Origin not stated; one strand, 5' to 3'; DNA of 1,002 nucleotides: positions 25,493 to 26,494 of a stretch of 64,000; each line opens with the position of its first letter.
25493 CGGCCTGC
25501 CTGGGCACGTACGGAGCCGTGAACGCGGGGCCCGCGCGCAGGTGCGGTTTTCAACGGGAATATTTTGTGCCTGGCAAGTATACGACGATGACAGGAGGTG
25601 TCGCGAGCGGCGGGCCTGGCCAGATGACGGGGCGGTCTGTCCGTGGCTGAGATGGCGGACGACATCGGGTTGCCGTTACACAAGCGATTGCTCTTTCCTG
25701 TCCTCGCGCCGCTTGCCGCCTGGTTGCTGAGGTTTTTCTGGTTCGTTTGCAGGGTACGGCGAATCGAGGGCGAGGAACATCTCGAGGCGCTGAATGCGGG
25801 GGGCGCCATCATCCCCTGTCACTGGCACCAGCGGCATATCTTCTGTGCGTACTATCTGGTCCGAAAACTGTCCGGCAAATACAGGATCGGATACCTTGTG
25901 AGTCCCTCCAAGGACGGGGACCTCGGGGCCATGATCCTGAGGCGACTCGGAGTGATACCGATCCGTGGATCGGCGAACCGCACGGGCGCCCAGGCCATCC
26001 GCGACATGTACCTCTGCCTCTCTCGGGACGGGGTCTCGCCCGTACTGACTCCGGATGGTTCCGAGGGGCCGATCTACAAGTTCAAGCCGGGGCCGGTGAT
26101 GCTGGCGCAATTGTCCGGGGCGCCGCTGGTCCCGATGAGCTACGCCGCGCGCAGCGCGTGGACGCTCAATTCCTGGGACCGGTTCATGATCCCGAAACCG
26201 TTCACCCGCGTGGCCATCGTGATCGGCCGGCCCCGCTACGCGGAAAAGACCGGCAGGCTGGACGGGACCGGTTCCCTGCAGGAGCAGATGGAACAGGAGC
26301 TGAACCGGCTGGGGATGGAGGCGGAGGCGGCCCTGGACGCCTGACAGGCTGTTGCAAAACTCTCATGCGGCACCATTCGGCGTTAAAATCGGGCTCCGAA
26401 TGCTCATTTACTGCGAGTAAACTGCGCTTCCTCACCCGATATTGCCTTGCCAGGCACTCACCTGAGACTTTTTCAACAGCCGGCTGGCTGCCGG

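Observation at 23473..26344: Divergently arranged FAAL-ACP didomain protein and DUF374 acyltransferase: candidate dedicated lipid-acylation module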

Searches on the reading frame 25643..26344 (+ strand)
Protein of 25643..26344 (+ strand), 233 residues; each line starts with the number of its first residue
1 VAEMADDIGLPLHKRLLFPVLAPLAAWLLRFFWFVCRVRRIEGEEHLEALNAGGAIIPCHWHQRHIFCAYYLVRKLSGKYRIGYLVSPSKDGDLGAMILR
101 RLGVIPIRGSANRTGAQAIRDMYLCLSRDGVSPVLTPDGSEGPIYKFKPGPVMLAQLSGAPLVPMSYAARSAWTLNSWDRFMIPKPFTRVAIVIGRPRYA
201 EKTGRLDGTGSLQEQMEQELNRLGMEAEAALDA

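Call 6: search_protein_families(library=pfam, proteins=[window:25643-26344:+])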
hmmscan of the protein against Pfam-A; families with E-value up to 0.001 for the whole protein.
window:25643-26344:+ (233 aa): 1 family
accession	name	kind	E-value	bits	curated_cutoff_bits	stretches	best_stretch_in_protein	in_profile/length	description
PF04028.18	DUF374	-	1.2e-16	60.4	26.8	1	79-143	5-68/69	Domain of unknown function (DUF374)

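Call 7: search_protein_families(library=ncbifam, proteins=[window:25643-26344:+])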
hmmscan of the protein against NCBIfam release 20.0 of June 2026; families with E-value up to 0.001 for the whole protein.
window:25643-26344:+ (233 aa): 0 families

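Call 10: find_homologous_proteins(query=window:25643-26344:+)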
Query window:25643-26344:+ (233 aa): 215 proteins with E <= 0.001 among 1021 candidates; the best 120 are listed.
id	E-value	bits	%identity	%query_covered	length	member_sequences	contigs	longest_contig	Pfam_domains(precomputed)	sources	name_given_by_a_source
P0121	2.7e-149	513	97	99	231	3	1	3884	PF04028.19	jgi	-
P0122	2.2e-129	448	84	100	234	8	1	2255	PF04028.19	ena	-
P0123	1.8e-86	308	62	91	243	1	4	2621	PF04028.19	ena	-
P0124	4.0e-86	307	57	98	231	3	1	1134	PF04028.19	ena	-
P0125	6.3e-84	299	57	98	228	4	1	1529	PF04028.19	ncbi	-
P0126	7.5e-83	296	60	93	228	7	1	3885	PF04028.19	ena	-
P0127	3.9e-80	287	57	87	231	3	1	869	PF04028.19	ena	-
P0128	1.9e-78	281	54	95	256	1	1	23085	PF04028.19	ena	-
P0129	1.1e-77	279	55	94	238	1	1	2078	PF04028.19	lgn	-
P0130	9.2e-77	276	53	95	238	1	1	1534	PF04028.19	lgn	-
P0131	1.4e-76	275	56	87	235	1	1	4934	PF04028.19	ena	-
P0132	2.2e-76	275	54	91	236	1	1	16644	PF04028.19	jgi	jgi:lysophospholipid acyltransferase (LPLAT)-like uncharacterized protein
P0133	3.2e-73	264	55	92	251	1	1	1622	PF04028.19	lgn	-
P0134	3.1e-70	255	52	94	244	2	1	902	PF04028.19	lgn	-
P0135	1.2e-68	249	50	94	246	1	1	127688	PF04028.19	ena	-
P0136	2.9e-68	248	51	93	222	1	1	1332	PF04028.19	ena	-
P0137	3.9e-68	248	53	90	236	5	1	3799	PF04028.19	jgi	jgi:lysophospholipid acyltransferase (LPLAT)-like uncharacterized protein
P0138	2.2e-67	245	50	94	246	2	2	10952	PF04028.19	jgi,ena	jgi:lysophospholipid acyltransferase (LPLAT)-like uncharacterized protein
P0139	2.7e-67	245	53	87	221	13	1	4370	PF04028.19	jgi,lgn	jgi:lysophospholipid acyltransferase (LPLAT)-like uncharacterized protein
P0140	4.7e-67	244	52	90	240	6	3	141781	PF04028.19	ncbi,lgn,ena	-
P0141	6.2e-67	244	49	94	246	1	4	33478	PF04028.19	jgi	jgi:lysophospholipid acyltransferase (LPLAT)-like uncharacterized protein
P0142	9.8e-67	243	53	88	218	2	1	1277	PF04028.19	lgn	-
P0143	6.4e-66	240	49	94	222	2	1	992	PF04028.19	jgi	jgi:hypothetical protein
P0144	7.5e-66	240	49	94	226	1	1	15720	PF04028.19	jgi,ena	-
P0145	7.8e-66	240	52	94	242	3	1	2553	PF04028.19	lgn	-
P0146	9.3e-66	240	49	94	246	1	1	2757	PF04028.19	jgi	jgi:lysophospholipid acyltransferase (LPLAT)-like uncharacterized protein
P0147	9.8e-66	240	48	94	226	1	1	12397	PF04028.19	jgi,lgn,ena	-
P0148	1.9e-65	239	48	94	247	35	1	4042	PF04028.19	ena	-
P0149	2.4e-65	239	50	94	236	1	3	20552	PF04028.19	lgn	-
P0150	3.5e-65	238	50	95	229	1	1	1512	PF04028.19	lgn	-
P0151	1.9e-64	236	54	94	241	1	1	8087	PF04028.19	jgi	jgi:lysophospholipid acyltransferase (LPLAT)-like uncharacterized protein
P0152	2.2e-64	235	46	92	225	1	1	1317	PF04028.19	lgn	-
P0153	2.6e-64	235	50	86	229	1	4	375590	PF04028.19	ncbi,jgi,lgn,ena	-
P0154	7.0e-64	234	52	90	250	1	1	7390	PF04028.19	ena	-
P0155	1.2e-63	233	47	94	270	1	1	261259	PF04028.19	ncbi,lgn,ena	-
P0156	1.3e-63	233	50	86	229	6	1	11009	PF04028.19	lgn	-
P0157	1.3e-63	233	51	85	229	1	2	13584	PF04028.19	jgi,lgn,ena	-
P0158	1.5e-63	233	47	94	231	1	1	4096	PF04028.19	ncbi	-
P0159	3.0e-63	232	57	83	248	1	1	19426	PF04028.19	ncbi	-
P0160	6.3e-63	231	49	85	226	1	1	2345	PF04028.19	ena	-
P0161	7.6e-63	230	49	88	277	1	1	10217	PF04028.19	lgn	-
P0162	3.7e-62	228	48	94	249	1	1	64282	PF04028.19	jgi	jgi:lysophospholipid acyltransferase (LPLAT)-like uncharacterized protein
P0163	4.7e-62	228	48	92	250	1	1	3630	PF04028.19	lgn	-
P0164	9.9e-62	227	53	85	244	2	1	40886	PF04028.19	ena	-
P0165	1.0e-61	227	50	87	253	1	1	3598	PF04028.19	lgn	-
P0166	1.9e-61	226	48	91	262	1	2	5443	PF04028.19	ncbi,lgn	ncbi:MAG: lysophospholipid acyltransferase family protein [Methylococcaceae bacterium]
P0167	5.2e-61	224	48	94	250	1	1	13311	PF04028.19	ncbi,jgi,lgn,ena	jgi:lysophospholipid acyltransferase (LPLAT)-like uncharacterized protein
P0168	7.1e-61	224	49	94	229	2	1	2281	PF04028.19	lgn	-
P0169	1.6e-60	223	49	91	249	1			PF04028.19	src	-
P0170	4.1e-60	221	49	90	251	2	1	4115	PF04028.19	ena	-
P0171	7.6e-60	221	48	93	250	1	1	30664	PF04028.19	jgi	jgi:lysophospholipid acyltransferase (LPLAT)-like uncharacterized protein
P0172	9.6e-60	220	48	100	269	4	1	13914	PF04028.19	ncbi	-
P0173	2.0e-59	219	48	95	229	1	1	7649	PF04028.19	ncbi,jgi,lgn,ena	ncbi:MAG TPA: lysophospholipid acyltransferase family protein [Gammaproteobacteria bacterium]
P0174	1.5e-58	216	47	88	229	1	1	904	PF04028.19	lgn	-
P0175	1.5e-58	216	42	92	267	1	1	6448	PF04028.19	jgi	-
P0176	1.1e-57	213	46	96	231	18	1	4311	PF04028.19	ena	-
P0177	2.0e-57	213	46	96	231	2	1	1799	PF04028.19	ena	-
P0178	3.4e-57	212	46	95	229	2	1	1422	PF04028.19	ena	-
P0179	7.8e-57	211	47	94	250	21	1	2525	PF04028.19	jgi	jgi:lysophospholipid acyltransferase (LPLAT)-like uncharacterized protein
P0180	1.6e-53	200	46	92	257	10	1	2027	PF04028.19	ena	-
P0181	2.1e-51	193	40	94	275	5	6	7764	PF04028.19,PF01553.27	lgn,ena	-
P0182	8.7e-49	184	42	94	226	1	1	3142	PF04028.19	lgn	-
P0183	4.3e-48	182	44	94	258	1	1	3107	PF04028.19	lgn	-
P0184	1.3e-46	177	53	66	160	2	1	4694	PF04028.19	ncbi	-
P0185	2.1e-46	177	47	85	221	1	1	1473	PF04028.19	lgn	-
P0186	3.2e-45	173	43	80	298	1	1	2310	PF04028.19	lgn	-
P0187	1.0e-43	168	43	93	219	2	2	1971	PF04028.19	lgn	-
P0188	6.6e-43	165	41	95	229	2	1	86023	PF04028.19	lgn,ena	-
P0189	7.6e-43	165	39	94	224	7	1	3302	PF04028.19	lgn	-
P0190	4.1e-42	162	40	94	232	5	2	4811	PF04028.19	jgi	jgi:lysophospholipid acyltransferase (LPLAT)-like uncharacterized protein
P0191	1.5e-40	157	41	94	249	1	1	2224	PF04028.19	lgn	-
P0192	3.3e-37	146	46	83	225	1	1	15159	PF04028.19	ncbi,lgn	-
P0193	2.3e-35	140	35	97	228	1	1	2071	PF04028.19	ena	-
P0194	5.1e-35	139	45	77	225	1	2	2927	PF04028.19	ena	-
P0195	9.0e-35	138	38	91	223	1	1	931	PF04028.19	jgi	-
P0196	5.0e-34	136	38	91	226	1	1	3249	PF04028.19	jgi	jgi:lysophospholipid acyltransferase (LPLAT)-like uncharacterized protein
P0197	2.7e-33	134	35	94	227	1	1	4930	PF04028.19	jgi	jgi:lysophospholipid acyltransferase (LPLAT)-like uncharacterized protein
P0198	1.6e-31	128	40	73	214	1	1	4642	PF04028.19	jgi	-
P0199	3.0e-30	124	37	85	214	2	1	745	PF04028.19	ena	-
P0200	5.9e-30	123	33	95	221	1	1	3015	PF04028.19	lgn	-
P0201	8.4e-30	122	41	67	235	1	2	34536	PF04028.19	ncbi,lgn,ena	-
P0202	7.3e-29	119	39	73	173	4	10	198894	PF04028.19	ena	-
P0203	7.8e-29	119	36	83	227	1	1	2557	PF04028.19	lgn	-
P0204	2.0e-28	118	36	95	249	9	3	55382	PF04028.19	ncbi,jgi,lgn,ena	-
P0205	2.1e-28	118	46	58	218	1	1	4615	PF04028.19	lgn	-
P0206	2.9e-28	117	40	78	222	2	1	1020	PF04028.19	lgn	-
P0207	7.1e-28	116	38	94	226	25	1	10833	PF04028.19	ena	-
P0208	7.1e-28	116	37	90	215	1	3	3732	PF04028.19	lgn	-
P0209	1.4e-27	115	35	88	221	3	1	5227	PF04028.19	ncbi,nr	ncbi:MAG: lysophospholipid acyltransferase family protein [Deltaproteobacteria bacterium]|nr:lysopho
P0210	1.7e-27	115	34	87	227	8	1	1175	PF04028.19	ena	-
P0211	3.2e-27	114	36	88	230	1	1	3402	PF04028.19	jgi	jgi:lysophospholipid acyltransferase (LPLAT)-like uncharacterized protein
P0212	5.1e-27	113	45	61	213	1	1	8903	PF04028.19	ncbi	-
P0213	5.6e-27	113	36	81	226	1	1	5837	PF04028.19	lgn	-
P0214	6.4e-27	113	46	58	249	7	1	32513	PF04028.19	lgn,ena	-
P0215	6.6e-27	113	35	91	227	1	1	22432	PF04028.19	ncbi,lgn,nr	ncbi:MAG: lysophospholipid acyltransferase family protein [Deltaproteobacteria bacterium]|nr:lysopho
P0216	6.9e-27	113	39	76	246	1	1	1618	PF04028.19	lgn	-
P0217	1.2e-26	112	40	73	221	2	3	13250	PF04028.19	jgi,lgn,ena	-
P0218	1.2e-26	112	35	91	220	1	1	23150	PF04028.19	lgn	-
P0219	1.4e-26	112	46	58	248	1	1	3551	PF04028.19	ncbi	-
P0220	2.3e-26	111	40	71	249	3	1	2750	PF04028.19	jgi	jgi:lysophospholipid acyltransferase (LPLAT)-like uncharacterized protein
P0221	2.9e-26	111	34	86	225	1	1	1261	PF04028.19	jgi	jgi:lysophospholipid acyltransferase (LPLAT)-like uncharacterized protein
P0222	4.5e-26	110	36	81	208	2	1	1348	PF04028.19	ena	-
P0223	5.0e-26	110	34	82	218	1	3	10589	PF04028.19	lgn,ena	-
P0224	5.3e-26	110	38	93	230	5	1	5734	PF04028.19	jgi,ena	-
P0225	6.0e-26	110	37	82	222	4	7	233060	PF04028.19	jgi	jgi:lysophospholipid acyltransferase (LPLAT)-like uncharacterized protein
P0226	7.7e-26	109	39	74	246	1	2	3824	PF04028.19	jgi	jgi:lysophospholipid acyltransferase (LPLAT)-like uncharacterized protein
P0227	8.2e-26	109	41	68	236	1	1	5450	PF04028.19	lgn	-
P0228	9.1e-26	109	37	81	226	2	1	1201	PF04028.19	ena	-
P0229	9.5e-26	109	37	94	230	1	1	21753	PF04028.19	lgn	-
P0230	1.1e-25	109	38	80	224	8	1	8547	PF04028.19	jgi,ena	-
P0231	1.2e-25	109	38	68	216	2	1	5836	PF04028.19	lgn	-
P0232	1.2e-25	109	39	77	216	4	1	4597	PF04028.19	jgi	jgi:hypothetical protein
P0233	1.3e-25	108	35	96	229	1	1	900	PF04028.19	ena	-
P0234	1.4e-25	108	39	74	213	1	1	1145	PF04028.19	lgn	-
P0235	1.4e-25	108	41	59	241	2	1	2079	PF04028.19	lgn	-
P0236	1.5e-25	108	40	72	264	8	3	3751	PF04028.19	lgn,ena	-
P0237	1.5e-25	108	37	77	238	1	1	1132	PF04028.19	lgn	-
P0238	1.6e-25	108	43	61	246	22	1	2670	PF04028.19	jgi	-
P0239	2.2e-25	108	36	77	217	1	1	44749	PF04028.19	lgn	-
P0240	2.7e-25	107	33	92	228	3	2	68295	PF04028.19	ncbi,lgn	-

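Call 24: find_encoding_contigs(protein=P0155, flank=6000, max_places=1)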
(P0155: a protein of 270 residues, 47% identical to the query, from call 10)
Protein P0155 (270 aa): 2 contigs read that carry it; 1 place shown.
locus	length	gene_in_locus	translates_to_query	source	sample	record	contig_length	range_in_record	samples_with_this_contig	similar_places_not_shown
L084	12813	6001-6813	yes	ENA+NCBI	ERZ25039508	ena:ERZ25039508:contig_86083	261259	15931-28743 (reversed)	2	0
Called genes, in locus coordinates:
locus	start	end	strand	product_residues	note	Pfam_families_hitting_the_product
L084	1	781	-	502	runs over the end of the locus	PF02541:Ppx-GppA, PF21447:Ppx-GppA_III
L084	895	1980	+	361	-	-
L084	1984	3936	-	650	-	PF00501:AMP-binding, PF00550:PP-binding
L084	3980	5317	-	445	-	PF00067:p450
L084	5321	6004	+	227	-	PF22624:AASDHPPT_N, PF01648:ACPS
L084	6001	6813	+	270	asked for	PF04028:DUF374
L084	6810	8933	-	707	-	PF00270:DEAD, PF00271:Helicase_C, PF16124:RecQ_Zn_bind, PF09382:RQC, PF00570:HRDC, PF14493:HTH_40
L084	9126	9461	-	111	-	PF04358:DsrC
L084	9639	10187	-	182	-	PF01965:DJ-1_PfpI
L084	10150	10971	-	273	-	PF04748:Polysacc_deac_2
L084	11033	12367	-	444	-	PF22694:CtpB_N-like, PF00595:PDZ, PF13180:PDZ_2, PF17820:PDZ_6, PF03572:Peptidase_S41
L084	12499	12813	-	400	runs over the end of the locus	PF01551:Peptidase_M23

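Call 25: find_encoding_contigs(protein=P0188, flank=6000, max_places=1)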
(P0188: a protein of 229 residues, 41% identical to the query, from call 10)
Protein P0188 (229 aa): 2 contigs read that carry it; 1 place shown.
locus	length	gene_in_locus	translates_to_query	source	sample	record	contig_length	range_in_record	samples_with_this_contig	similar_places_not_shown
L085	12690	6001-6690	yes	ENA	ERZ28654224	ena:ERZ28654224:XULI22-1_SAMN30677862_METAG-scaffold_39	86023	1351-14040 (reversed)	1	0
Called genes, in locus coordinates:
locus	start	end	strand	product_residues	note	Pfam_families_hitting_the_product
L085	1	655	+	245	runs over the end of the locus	PF13367:PrsW-protease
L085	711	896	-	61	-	-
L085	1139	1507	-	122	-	-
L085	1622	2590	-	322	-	PF08545:ACP_syn_III, PF08541:ACP_syn_III_C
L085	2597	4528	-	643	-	PF00501:AMP-binding, PF00550:PP-binding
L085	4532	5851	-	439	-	PF00067:p450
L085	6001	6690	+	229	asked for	PF04028:DUF374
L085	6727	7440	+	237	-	PF11306:DUF3108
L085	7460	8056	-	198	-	-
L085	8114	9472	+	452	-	PF00890:FAD_binding_2 (weak), PF01266:DAO, PF01494:FAD_binding_3 (weak), PF07992:Pyr_redox_2 (faint), PF12831:FAD_oxidored (faint), PF13450:NAD_binding_8 (weak)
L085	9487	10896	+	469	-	PF16217:M64_N, PF09471:Peptidase_M64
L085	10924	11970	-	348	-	PF00561:Abhydrolase_1, PF12146:Hydrolase_4, PF12697:Abhydrolase_6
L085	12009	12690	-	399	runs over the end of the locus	PF06224:AlkZ-like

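Call 26: find_encoding_contigs(protein=P0225, flank=6000, max_places=2)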
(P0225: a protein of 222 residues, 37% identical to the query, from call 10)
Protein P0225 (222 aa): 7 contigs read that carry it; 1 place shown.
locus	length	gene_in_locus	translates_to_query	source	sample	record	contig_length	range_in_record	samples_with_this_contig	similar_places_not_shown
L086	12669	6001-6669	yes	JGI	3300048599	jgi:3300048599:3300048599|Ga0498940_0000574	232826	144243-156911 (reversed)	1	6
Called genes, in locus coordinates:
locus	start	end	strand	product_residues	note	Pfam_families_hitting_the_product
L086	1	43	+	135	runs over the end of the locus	PF13441:Gly-zipper_YMGG (weak), PF13436:Gly-zipper_OmpA (weak)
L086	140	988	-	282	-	PF02626:CT_A_B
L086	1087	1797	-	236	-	PF02682:CT_C_D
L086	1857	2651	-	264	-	PF03746:LamB_YcsF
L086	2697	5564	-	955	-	PF17201:Cache_3-Cache_2, PF17202:sCache_3_3, PF02743:dCache_1 (weak), PF08269:dCache_2, PF17200:sCache_2 (weak), PF02743:dCache_1, PF00015:MCPsignal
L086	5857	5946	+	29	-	-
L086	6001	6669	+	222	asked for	PF04028:DUF374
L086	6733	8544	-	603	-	PF00501:AMP-binding, PF13193:AMP-binding_C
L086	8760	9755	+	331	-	PF01297:ZnuA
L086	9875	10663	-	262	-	PF21537:DUF1980_C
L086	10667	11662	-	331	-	PF03773:ArsP_1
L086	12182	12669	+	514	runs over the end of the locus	PF06450:NhaB, PF03600:CitMHS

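Call 33: find_encoding_contigs(protein=P0202, flank=6000, max_places=1)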
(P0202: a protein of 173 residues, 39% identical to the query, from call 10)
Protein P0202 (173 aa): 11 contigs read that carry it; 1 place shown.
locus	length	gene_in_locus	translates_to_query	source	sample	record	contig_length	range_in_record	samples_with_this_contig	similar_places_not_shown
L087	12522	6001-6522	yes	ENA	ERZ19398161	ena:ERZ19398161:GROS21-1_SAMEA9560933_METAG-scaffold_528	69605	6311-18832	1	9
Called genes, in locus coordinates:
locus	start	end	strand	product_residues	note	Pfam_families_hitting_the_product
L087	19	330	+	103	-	-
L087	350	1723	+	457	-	PF23545:Zn_ribbon_HMPTM, PF04055:Radical_SAM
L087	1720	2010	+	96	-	-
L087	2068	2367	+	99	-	-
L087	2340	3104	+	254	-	PF01790:LGT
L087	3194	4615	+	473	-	PF25021:TEN_NHL (faint), PF01436:NHL (faint)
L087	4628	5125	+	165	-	PF01967:MoaC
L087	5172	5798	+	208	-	PF01330:RuvA_N, PF14520:HHH_5, PF07499:RuvA_C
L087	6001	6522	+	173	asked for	PF04028:DUF374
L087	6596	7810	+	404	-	PF13353:Fer4_12 (weak), PF04055:Radical_SAM, PF12544:LAM_C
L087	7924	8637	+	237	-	-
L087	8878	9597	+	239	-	-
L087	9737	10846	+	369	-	PF03739:LptF_LptG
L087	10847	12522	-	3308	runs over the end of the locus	PF00932:LTD, PF00932:LTD, PF08757:CotH, PF00932:LTD, PF00932:LTD, PF05345:He_PIG, PF05345:He_PIG, PF00932:LTD, +11 more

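Call 34: find_encoding_contigs(protein=P0204, flank=6000, max_places=1)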
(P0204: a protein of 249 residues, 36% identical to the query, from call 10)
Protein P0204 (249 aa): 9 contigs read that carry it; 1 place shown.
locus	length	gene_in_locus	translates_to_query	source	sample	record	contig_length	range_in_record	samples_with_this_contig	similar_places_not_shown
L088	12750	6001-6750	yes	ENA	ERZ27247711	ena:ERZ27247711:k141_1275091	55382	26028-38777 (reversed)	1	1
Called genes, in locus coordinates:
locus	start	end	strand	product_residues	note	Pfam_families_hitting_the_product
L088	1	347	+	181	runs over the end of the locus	PF03938:OmpH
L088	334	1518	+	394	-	PF04613:LpxD, PF25084:LbH_EIF2B (weak), PF25087:GMPPB_C (faint), PF00132:Hexapep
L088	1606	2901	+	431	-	PF03331:LpxC, PF22817:ApeP-like, PF07977:FabA, PF22818:ApeI-like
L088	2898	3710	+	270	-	PF25084:LbH_EIF2B (faint), PF25087:GMPPB_C (faint), PF00132:Hexapep (weak), PF13720:Acetyltransf_11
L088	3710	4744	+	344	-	PF01408:GFO_IDH_MocA, PF22725:GFO_IDH_MocA_C3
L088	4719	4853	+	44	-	-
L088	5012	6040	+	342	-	PF02684:LpxB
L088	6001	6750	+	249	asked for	PF04028:DUF374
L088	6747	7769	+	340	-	PF02606:LpxK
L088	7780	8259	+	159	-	PF02590:SPOUT_MTase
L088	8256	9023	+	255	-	PF13489:Methyltransf_23 (weak), PF08241:Methyltransf_11, PF13649:Methyltransf_25, PF13847:Methyltransf_31 (weak)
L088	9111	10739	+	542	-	PF10079:Rossmann-like_BshC, PF24850:CC_BshC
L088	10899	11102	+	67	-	-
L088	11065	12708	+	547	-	PF03023:MurJ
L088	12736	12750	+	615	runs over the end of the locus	PF01541:GIY-YIG (weak), PF27096:UvrC_M, PF02151:UVR (weak), PF22920:UvrC_RNaseH, PF08459:UvrC_RNaseH_dom, PF00633:HHH (faint), PF12826:HHH_2 (weak), PF14520:HHH_5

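Call 35: find_encoding_contigs(protein=P0240, flank=6000, max_places=1)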
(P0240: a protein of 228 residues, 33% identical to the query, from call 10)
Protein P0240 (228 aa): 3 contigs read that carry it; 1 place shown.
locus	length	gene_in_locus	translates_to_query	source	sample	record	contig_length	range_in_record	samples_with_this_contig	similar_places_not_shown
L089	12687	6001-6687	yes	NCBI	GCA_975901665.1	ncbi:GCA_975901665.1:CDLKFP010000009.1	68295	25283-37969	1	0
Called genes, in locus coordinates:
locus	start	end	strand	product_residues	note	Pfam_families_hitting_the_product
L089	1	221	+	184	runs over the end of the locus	PF03938:OmpH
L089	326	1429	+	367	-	PF04613:LpxD, PF25084:LbH_EIF2B (faint), PF25087:GMPPB_C (faint), PF00132:Hexapep, PF14602:Hexapep_2 (faint), PF00132:Hexapep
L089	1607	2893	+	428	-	PF03331:LpxC, PF22817:ApeP-like (weak), PF07977:FabA, PF22818:ApeI-like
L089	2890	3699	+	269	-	PF25084:LbH_EIF2B (faint), PF00132:Hexapep (weak), PF25087:GMPPB_C, PF25247:LbH_GLGC (faint), PF00132:Hexapep, PF13720:Acetyltransf_11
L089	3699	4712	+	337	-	PF01408:GFO_IDH_MocA, PF22725:GFO_IDH_MocA_C3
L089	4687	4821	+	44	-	-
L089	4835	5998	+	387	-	PF02684:LpxB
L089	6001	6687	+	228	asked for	PF04028:DUF374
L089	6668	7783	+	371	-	PF02606:LpxK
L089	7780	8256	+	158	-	PF02590:SPOUT_MTase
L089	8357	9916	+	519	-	PF10079:Rossmann-like_BshC, PF24850:CC_BshC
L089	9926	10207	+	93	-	-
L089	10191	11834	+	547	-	PF03023:MurJ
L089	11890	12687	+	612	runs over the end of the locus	PF01541:GIY-YIG, PF27096:UvrC_M, PF02151:UVR (weak), PF22920:UvrC_RNaseH, PF08459:UvrC_RNaseH_dom, PF00633:HHH (faint), PF14520:HHH_5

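Call 47: predict_structure(alignment_id=A2)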
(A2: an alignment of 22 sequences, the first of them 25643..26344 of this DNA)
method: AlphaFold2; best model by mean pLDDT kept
length: 233 residues; sequences in the alignment: 22
mean_pLDDT: 91.4   pTM: 0.88
mean pLDDT of the five models: 91.4, 90.5, 89.9, 89.0, 88.7
residues with pLDDT >= 90: 186; 70-90: 35; 50-70: 6; < 50: 6
segments of 3 or more residues with pLDDT < 50: 1-6
pLDDT, mean of each block of 10 residues (from residue 1): 53 94 97 96 94 89 95 92 93 95 92 81 95 94 91 96 98 86 96 97 82 97 98 92
secondary structure, 60 per line:
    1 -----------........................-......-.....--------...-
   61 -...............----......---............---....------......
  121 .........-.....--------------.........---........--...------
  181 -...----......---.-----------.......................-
elements in order: H12-35 E37-42 H44-48 E57-59 H62-76 E81-86 H90-101 E105-108 H115-129 E131-135 H150-158 E162-169 E172-174 E182-184 E189-194 H210-232
